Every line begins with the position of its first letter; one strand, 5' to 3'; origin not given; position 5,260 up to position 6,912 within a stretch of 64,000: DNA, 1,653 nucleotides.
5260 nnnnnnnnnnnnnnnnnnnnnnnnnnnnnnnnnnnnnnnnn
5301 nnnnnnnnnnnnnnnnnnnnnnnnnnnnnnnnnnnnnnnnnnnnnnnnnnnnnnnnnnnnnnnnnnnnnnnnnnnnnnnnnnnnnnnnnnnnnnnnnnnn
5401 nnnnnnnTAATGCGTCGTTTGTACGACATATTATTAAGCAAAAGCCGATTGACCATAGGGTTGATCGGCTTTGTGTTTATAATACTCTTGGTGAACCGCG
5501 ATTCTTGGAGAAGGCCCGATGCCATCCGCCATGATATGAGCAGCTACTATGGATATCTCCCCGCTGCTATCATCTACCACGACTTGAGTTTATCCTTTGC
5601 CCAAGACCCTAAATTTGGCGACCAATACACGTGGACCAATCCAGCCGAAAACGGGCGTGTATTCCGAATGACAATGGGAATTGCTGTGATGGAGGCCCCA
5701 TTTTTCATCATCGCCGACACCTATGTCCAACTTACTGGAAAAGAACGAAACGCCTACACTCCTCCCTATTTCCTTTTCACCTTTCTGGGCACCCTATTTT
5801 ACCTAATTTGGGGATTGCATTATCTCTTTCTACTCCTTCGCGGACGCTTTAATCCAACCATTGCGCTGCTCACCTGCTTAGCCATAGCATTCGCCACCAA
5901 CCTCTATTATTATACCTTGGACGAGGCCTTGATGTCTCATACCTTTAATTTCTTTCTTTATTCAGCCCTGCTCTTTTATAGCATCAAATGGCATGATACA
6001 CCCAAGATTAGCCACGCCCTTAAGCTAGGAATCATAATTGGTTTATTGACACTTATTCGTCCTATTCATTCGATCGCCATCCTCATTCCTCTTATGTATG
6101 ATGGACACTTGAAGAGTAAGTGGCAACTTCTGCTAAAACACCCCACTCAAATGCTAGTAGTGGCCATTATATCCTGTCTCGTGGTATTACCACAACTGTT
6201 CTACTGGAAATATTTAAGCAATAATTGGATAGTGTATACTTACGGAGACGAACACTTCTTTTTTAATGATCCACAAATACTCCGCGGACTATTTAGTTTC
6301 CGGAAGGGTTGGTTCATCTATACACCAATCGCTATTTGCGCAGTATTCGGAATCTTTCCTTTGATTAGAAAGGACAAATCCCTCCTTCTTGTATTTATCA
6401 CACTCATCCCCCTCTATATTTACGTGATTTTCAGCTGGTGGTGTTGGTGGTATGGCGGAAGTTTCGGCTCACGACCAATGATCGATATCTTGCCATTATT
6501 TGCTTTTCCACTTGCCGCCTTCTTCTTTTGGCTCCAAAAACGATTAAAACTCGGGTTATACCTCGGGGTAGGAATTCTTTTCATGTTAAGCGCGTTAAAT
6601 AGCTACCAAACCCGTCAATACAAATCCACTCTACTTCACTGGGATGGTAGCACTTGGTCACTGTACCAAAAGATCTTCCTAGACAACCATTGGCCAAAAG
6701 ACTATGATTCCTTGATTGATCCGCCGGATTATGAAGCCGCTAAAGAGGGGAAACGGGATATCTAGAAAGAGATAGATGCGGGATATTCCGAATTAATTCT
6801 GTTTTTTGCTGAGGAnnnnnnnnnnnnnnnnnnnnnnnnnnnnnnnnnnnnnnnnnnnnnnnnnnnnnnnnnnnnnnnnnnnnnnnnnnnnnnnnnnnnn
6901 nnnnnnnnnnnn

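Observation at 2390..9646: Four-gene putative periplasmic glycosylation operon: DUF2723 (O-mannosyltransferase-like) + two further large polytopic membrane proteins + soluble GT2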

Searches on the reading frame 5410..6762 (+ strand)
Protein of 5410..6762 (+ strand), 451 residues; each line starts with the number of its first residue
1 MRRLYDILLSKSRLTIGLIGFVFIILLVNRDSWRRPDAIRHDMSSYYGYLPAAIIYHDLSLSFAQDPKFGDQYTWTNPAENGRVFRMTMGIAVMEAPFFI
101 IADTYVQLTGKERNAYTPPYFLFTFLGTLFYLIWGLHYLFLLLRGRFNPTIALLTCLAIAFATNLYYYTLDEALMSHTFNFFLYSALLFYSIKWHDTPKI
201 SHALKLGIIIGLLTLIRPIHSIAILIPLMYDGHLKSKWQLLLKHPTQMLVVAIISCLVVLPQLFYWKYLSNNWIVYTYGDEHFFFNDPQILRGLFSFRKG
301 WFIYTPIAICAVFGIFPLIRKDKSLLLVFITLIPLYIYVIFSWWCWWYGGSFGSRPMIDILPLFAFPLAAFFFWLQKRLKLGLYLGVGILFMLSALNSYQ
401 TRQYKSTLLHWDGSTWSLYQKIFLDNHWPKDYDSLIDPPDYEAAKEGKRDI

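Call 8: search_protein_families(library=pfam, proteins=[window:5410-6762:+], max_evalue=0.01)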
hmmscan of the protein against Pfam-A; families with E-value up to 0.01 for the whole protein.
window:5410-6762:+ (451 aa): 0 families

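Call 9: search_protein_families(library=ncbifam, proteins=[window:5410-6762:+], max_evalue=0.01)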
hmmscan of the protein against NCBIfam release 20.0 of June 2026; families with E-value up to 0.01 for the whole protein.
window:5410-6762:+ (451 aa): 0 families

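Call 11: search_solved_structures(query=window:5410-6762:+, max_evalue=10)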
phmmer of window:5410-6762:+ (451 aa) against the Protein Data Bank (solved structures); distinct sequences matched with E-value up to 10: 1.
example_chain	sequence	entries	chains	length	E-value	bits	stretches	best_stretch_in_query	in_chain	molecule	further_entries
7vu8_B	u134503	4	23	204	1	11.2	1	178-241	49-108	Flax rust resistance protein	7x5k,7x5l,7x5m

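Call 16: find_homologous_proteins(query=window:5410-6762:+, max_evalue=0.001)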
Query window:5410-6762:+ (451 aa): 1597 proteins with E <= 0.001 among 8000 candidates; the best 120 are listed.
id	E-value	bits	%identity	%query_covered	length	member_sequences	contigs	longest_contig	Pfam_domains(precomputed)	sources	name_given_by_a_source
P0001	1.6e-292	988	96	100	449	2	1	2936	-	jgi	-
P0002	2.3e-204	698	66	100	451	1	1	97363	-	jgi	-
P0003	2.5e-202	691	65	100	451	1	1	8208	-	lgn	-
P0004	5.4e-201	687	63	100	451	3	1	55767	-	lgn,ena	-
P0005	3.5e-200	684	63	100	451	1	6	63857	-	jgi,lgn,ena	-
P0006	3.0e-166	572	55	100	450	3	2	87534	-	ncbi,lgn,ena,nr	ncbi:MAG TPA: hypothetical protein DIW47_11225 [Bacteroidetes bacterium]|nr:hypothetical protein [Ba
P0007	4.6e-166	571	55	100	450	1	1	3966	-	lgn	-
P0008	1.1e-163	564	56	98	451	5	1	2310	-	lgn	-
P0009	1.5e-163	563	55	100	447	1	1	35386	PF13231.13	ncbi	-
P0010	1.2e-162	560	54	100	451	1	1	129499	PF13231.13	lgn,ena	-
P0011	3.9e-161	555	56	96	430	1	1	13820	PF13231.13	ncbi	ncbi:MAG: glycosyltransferase family 39 protein [Bacteroidia bacterium]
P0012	1.1e-153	531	54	100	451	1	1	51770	-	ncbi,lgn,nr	ncbi:MAG: hypothetical protein GC180_05140 [Bacteroidetes bacterium]|nr:hypothetical protein [Bacter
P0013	9.0e-152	524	52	100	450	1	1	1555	-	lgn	-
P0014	2.7e-146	506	51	99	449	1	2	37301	-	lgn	-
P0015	5.1e-146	505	53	91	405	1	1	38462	-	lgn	-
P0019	8.8e-127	442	45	99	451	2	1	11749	PF13231.13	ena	-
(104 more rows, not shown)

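Call 23: search_protein_families(library=pfam, alignment_id=A1, max_evalue=0.01)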
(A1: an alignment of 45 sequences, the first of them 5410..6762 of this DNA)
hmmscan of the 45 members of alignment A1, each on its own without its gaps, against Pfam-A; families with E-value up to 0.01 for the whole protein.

A. member 1, window:5410-6762:+ (451 aa): 0 families

B. families by the number of members that match (of 45 scanned): 2 families
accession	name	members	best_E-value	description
PF13231.12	PMT_2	2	3.1e-07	Dolichyl-phosphate-mannose-protein mannosyltransferase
PF03142.21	Chitin_synth_2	1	0.007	Chitin synthase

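Call 24: find_related_loci(query=A1, collection=genome_contigs, flank=10000)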
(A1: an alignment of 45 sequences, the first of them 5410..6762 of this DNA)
Query A1 (451 aa) in genome_contigs; peptide patterns used: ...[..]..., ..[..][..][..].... (x = any residue, [..] = any of these).
600 stretches matched a pattern (row limit reached: there are more); 511 encode a relative of the query (tblastn E <= 1e-3); the best 80 are kept; 80 distinct loci.
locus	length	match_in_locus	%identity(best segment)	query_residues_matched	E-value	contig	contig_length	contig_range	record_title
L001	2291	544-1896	64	1-451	0e+0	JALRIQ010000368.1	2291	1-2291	MAG: Bacteroidia bacterium isolate QJ.21 QJ_536205, whole genome shotgun sequence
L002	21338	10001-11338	44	6-451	2e-126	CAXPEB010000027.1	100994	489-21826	MAG: Bacteroidia bacterium isolate 02um_A1D0723_1.34 genome assembly, contig: k127_585976, whole genome shotgun sequence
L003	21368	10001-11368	42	9-450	9e-105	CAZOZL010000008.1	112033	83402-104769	MAG TPA_asm: uncultured Burkholderiales bacterium isolate SRP215229_co1_118 genome assembly, contig: NODE_70_length_1120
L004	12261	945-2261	39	18-450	4e-104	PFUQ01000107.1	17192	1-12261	MAG: Flavobacteriales bacterium CG_4_9_14_3_um_filter_32_8 CG_4_9_14_3_um_filter_150_scaffold_3032_c, whole genome shotg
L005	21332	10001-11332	40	9-436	1e-103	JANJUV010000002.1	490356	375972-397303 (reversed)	MAG: Bacteroidales bacterium isolate RXS2_metabat.bin.32 RXS2_k141_134503, whole genome shotgun sequence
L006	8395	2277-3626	41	5-449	2e-102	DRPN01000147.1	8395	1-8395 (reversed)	MAG TPA_asm: Bacteroidetes bacterium isolate HyVt-56 Ga0136651_10003706, whole genome shotgun sequence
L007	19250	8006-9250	41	39-449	1e-100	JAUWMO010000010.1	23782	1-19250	MAG: Bacteroidota bacterium isolate CSMAG_2400 CSMAG_2400_k141_1636938_length_23782_cov_7.0000, whole genome shotgun seq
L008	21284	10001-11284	40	28-450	9e-101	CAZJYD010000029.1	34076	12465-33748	MAG TPA_asm: uncultured Bacteroidales bacterium isolate SRP141376_co1_300 genome assembly, contig: NODE_2962_length_3407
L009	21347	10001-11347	41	9-450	1e-100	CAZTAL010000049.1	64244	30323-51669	MAG TPA_asm: uncultured Prolixibacteraceae bacterium isolate SRP067234_co1_248 genome assembly, contig: k99_1010081, who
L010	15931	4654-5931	41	29-450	1e-99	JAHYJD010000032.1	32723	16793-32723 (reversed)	MAG: Bacteroidales bacterium isolate KA13 NODE_732_length_32723_cov_10.458001, whole genome shotgun sequence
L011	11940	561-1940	42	2-450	2e-96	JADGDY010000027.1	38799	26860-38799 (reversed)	MAG: Bacteroidales bacterium isolate BB22 NODE_927_length_38799_cov_4.870362, whole genome shotgun sequence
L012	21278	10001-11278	39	29-450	2e-96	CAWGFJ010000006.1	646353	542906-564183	MAG: uncultured Prolixibacteraceae bacterium isolate MFD05684.bin.2.254 genome assembly, contig: contig_13302, whole gen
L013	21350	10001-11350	39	11-451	2e-96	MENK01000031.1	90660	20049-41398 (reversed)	MAG: Bacteroidetes bacterium GWB2_32_14 gwb2_scaffold_69, whole genome shotgun sequence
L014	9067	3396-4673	40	29-450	1e-95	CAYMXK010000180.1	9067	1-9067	MAG TPA_asm: uncultured Prolixibacteraceae bacterium isolate SRP319275_co1_92 genome assembly, contig: NODE_10030_length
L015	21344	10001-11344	39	9-449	2e-95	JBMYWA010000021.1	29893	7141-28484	MAG: Salibacteraceae bacterium isolate ME_XS_2210_bin_69 ME_XS_2210_bin_69_23, whole genome shotgun sequence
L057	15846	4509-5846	39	12-449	2e-89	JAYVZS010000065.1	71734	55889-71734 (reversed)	MAG: Bacteroidota bacterium isolate GL91_DN_metabinner_3 GL91_DN_metabinner_3_64, whole genome shotgun sequence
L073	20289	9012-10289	40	29-450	9e-88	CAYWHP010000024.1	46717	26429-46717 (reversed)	MAG TPA_asm: uncultured Porphyromonadaceae bacterium isolate SRP272421_co1_454 genome assembly, contig: NODE_1310_length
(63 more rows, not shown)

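Call 34: predict_structure(alignment_id=A1)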
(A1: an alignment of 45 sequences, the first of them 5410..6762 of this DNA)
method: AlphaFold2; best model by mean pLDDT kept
length: 451 residues; sequences in the alignment: 45
mean_pLDDT: 91.8   pTM: 0.92
mean pLDDT of the five models: 91.8, 91.2, 91.0, 90.6, 89.3
residues with pLDDT >= 90: 353; 70-90: 78; 50-70: 12; < 50: 8
segments of 3 or more residues with pLDDT < 50: 1-8
pLDDT, mean of each block of 10 residues (from residue 1): 40 78 91 90 93 95 87 89 94 98 97 94 96 97 95 97 95 94 98 97 98 96 97 96 97 98 97 89 87 88 95 96 95 94 74 87 98 97 97 96 93 92 95 91 78 54
secondary structure, 60 per line:
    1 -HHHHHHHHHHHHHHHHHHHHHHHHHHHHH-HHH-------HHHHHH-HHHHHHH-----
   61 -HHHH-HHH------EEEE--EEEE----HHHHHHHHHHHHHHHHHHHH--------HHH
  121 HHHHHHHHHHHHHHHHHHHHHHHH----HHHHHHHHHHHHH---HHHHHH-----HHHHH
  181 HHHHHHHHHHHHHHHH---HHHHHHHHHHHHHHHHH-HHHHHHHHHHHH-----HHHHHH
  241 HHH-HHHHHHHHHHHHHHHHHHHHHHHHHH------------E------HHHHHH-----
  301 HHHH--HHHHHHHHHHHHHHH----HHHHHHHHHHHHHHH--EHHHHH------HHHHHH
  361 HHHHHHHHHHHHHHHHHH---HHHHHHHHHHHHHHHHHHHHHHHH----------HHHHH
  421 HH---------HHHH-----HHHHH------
elements in order: H2-30 H42-47 H49-55 H62-65 E76-79 E82-85 H90-109 H118-144 H149-161 H165-170 H176-196 H200-216 H218-229 H235-243 H245-270 H290-295 H301-304 H307-321 H326-340 H344-348 H355-378 H382-405 H416-422 H432-435 H441-445

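Call 40: fold_search(model_id=the predicted structure, library=pdb)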
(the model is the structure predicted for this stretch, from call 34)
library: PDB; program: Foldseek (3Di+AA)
matches with E <= 10: 114; with E <= 0.001: 1
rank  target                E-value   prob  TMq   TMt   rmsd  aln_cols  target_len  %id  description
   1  9s6t_A                2.7e-04  1.00  0.53  0.50   8.2       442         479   15  Ternary cryo-EM structure of chicken ALG12 with Dol25-PP-GlcNAc2Man7, Dol25-P-Man, and Fab (released 2026-03-18)
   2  7zlh_A                4.1e-03  1.00  0.42  0.32  11.7       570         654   13  Cryo-EM structure of C-mannosyltransferase CeDPY19, in apo state, bound to CMT2-Fab and anti-Fab nanobody (released 2023-01-11)
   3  6s7t_A                4.9e-03  1.00  0.41  0.28  12.4       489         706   12  Cryo-EM structure of human oligosaccharyltransferase complex OST-B (released 2019-12-18)
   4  9s6s_A                5.8e-03  1.00  0.50  0.43   7.0       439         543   12  Ternary cryo-EM structure of human ALG9 with Dol25-PP-GlcNAc2Man6, Dol25-P-Man and Fab (released 2026-03-18)
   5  8pn9_A                1.1e-02  1.00  0.49  0.36  10.6       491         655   12  Structure of human oligosaccharyltransferase OST-A complex bound to NGI-1 (released 2024-05-08)
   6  5ezm                  1.4e-02  1.00  0.48  0.42   7.6       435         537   14  Crystal Structure of ArnT from Cupriavidus metallidurans in the apo state (released 2016-02-17)
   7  8if8_B                1.8e-02  1.00  0.40  0.31   7.8       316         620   13  Arabinosyltransferase AftA (released 2023-05-31)
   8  8if8_C                1.8e-02  1.00  0.37  0.29   9.0       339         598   13  Arabinosyltransferase AftA (released 2023-05-31)
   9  8agb_A                1.8e-02  1.00  0.49  0.37  11.1       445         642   14  Structure of yeast oligosaccharylransferase complex with lipid-linked oligosaccharide bound (released 2022-12-07)
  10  3rce_A                2.4e-02  1.00  0.42  0.29  11.8       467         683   13  Bacterial oligosaccharyltransferase PglB (released 2011-06-15)
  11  8b6l_I                3.7e-02  1.00  0.53  0.37   8.7       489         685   12  Subtomogram average of the human Sec61-TRAP-OSTA-translocon (released 2022-12-07)
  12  3wak                  4.0e-02  1.00  0.50  0.28  15.6       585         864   12  Crystal structure of the Archaeoglobus fulgidus oligosaccharyltransferase (O29867_ARCFU) in the apo form (released 2013-10-30)
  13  3waj                  4.0e-02  1.00  0.43  0.26  17.1       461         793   12  Crystal structure of the Archaeoglobus fulgidus oligosaccharyltransferase (O29867_ARCFU) complex with Zn and sulfate (released 2013-10-30)
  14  7e9s_A                5.2e-02  1.00  0.47  0.27  11.8       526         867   11  Archaeal oligosaccharyltransferase AglB from Archaeoglobus fulgidus in complex with an inhibitory peptide and a dolich (released 2021-09-08)
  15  6ftg_5                5.9e-02  1.00  0.48  0.36   9.3       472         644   12  Subtomogram average of OST-containing ribosome-translocon complexes from canine rough microsomal membranes (released 2018-03-21)
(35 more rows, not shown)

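Call 56: search_protein_families(library=pfam, proteins=[L006:797-2239:+, L014:4688-6343:-, L012:11303-12859:+, L057:7776-9434:+, L008:7231-9075:+, L015:9250-9984:+], max_evalue=0.01)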
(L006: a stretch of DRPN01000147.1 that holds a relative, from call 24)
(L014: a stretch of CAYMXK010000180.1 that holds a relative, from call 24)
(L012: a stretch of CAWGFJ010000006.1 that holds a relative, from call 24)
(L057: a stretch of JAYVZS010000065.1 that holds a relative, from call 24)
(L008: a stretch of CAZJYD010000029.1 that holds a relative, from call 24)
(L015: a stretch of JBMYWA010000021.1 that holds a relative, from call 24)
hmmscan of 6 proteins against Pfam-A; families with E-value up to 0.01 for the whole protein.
L006:797-2239:+ (480 aa): 0 families

L014:4688-6343:- (551 aa): 1 family
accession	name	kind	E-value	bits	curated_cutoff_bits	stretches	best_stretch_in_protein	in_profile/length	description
PF14897.12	EpsG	-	0.001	18.7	30.1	1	175-394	127-323/326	EpsG family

L012:11303-12859:+ (518 aa): 1 family
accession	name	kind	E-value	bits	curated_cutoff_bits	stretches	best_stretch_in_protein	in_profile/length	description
PF13231.12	PMT_2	-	2e-11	44.8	26.1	1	87-247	4-160/160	Dolichyl-phosphate-mannose-protein mannosyltransferase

L057:7776-9434:+ (552 aa): 3 families
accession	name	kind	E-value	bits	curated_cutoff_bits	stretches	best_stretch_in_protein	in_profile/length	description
PF16822.11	ALGX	-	5.4e-13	49.7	26.5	1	95-253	2-155/268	SGNH hydrolase-like domain, acetyltransferase AlgX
PF25490.1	DUF7910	-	5.7e-12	46.3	35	1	436-539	18-123/140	Domain of unknown function (DUF7910)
PF06229.18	FRG1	-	8.2e-08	32.6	27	1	454-548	22-112/189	FRG1-like domain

L008:7231-9075:+ (614 aa): 1 family
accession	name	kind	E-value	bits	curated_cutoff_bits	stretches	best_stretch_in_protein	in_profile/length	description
PF13231.12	PMT_2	-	0.0044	17.7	26.1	1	123-259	22-153/160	Dolichyl-phosphate-mannose-protein mannosyltransferase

L015:9250-9984:+ (245 aa): 3 families
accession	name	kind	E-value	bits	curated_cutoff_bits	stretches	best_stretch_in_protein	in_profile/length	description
PF00535.33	Glycos_transf_2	-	1.5e-28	100.3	23.3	1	7-165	1-155/168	Glycosyl transferase family 2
PF13641.12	Glyco_tranf_2_3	-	9.5e-07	29.5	27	1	6-107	3-104/230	Glycosyltransferase like family 2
PF10111.15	Glyco_tranf_2_2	-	6.4e-06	26.3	27.3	1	7-112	1-104/276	Glycosyltransferase like family 2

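Call 59: search_solved_structures(query=A1, max_evalue=10)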
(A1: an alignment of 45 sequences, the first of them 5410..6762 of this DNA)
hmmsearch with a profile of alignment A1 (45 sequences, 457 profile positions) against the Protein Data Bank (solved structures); distinct sequences matched with E-value up to 10: 3.
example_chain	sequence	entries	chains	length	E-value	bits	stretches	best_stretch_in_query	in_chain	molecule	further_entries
7phh_A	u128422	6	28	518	0.17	13.9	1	115-175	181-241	Potassium voltage-gated channel, Shaw-related subfamily, member 1 | Potassium voltage-gated channel subfamily C member 1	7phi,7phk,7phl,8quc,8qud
7pqt_A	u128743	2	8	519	0.17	13.9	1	115-175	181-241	Potassium voltage-gated channel subfamily C member 1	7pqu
8f1c_A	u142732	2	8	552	0.18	13.8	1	115-175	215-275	Potassium voltage-gated channel subfamily C member 1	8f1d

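Call 89: search_protein_representatives(alignment_id=A1)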
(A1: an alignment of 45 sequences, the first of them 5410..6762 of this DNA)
Query: 45 sequences, 457 profile positions. Proteins with E-value up to 0.001 (for the whole library): 10901; up to 1e-10: 7374; up to 1e-30: 4333. The best 150 are listed.
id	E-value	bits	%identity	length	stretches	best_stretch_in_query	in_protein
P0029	4.2e-187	638.9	-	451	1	8-457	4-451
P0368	2.8e-184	629.6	-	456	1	7-456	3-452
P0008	4.9e-176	602.4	-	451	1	4-456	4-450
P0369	4.6e-174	595.9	-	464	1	6-456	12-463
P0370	5.3e-173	592.4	-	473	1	8-457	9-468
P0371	3.0e-172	590.0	-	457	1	13-454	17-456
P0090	2.0e-168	577.4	-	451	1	6-454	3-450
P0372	3.4e-167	573.3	-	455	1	8-454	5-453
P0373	7.2e-165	565.6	-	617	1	8-456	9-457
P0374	8.2e-165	565.4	-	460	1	4-456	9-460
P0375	7.2e-164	562.3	-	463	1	11-456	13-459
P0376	1.5e-163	561.3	-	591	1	5-456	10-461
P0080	2.0e-163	560.9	-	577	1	7-453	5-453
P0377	1.8e-162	557.7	-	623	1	9-456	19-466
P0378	3.4e-162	556.8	-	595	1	10-454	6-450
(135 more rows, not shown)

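Call 92: search_protein_families(library=pfam, proteins=[window:5410-6762:+], max_evalue=5)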
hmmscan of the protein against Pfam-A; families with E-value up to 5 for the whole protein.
window:5410-6762:+ (451 aa): 0 families

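Call 94: search_protein_families(library=pfam, proteins=[L073:6374-7795:+], max_evalue=0.001)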
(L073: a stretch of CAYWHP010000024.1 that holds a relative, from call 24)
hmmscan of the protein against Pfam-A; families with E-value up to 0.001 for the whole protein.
L073:6374-7795:+ (474 aa): 2 families
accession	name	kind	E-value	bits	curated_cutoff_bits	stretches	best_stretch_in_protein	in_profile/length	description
PF03062.24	MBOAT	-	6e-31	108.4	27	1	148-349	79-297/337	MBOAT, membrane-bound O-acyltransferase family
PF13813.11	MBOAT_2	-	9.7e-06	26.2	25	1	265-330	2-68/85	Membrane bound O-acyl transferase family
